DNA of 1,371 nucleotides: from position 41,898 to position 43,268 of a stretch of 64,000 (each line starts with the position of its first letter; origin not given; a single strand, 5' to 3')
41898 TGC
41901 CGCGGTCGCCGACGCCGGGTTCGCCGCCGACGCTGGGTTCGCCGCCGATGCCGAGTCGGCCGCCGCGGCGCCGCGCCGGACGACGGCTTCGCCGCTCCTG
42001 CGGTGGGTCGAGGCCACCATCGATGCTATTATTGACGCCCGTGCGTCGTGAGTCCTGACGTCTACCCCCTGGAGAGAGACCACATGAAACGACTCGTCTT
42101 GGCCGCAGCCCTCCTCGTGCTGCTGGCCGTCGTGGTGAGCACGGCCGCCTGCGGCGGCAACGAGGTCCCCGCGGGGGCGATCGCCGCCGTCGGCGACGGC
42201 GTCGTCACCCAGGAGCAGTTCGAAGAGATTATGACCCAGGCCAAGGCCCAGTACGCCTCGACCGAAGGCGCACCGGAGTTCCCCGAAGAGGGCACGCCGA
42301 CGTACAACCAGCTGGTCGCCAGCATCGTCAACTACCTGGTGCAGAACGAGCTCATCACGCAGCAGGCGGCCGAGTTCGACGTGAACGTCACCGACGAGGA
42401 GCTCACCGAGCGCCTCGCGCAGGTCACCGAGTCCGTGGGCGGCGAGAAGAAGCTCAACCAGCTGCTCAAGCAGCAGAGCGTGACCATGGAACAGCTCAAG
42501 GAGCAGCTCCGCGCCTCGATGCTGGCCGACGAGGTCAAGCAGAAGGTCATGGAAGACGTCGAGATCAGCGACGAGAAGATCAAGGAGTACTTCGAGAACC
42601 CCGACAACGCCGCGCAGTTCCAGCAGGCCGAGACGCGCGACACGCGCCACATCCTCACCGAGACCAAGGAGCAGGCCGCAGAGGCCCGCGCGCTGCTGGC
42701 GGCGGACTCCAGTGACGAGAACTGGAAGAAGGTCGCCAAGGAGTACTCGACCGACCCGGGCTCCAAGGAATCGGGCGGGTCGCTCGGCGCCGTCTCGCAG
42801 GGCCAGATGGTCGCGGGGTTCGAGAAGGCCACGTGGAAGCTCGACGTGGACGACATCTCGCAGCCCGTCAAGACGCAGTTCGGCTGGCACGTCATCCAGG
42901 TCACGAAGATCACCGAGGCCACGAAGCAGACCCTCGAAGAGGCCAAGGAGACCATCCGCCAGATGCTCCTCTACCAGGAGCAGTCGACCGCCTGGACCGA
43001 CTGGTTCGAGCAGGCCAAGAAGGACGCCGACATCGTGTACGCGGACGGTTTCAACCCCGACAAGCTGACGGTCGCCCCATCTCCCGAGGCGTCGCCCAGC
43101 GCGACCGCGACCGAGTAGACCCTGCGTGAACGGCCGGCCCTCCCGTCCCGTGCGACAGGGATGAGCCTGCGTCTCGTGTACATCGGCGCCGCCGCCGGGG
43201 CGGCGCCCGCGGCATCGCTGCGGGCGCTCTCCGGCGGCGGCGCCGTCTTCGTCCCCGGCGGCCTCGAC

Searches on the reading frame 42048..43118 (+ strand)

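Call 44: search_protein_families(library=pfam, proteins=[window:42048-43118:+], max_evalue=0.00001)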
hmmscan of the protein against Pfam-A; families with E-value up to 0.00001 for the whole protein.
window:42048-43118:+ (356 aa): 6 families
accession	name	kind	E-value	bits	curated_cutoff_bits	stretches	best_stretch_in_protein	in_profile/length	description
PF13616.12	Rotamase_3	-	4.6e-21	76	22.5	1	197-287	16-114/116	PPIC-type PPIASE domain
PF00639.27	Rotamase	-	3.8e-19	69.9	21.7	1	204-286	4-96/97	PPIC-type PPIASE domain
PF13145.12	Rotamase_2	-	2.1e-18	67.7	27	1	173-301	1-121/121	PPIC-type PPIASE domain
PF13624.11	SurA_N_3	-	2.3e-15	57.2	27.2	1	10-162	6-160/162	SurA-like N-terminal domain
PF13623.11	SurA_N_2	-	2.4e-10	40.9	28.5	1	11-125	6-121/145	SurA-like N-terminal domain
PF09312.16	SurA_N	-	1.5e-09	38.5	30.8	1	45-164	5-118/118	SurA N-terminal domain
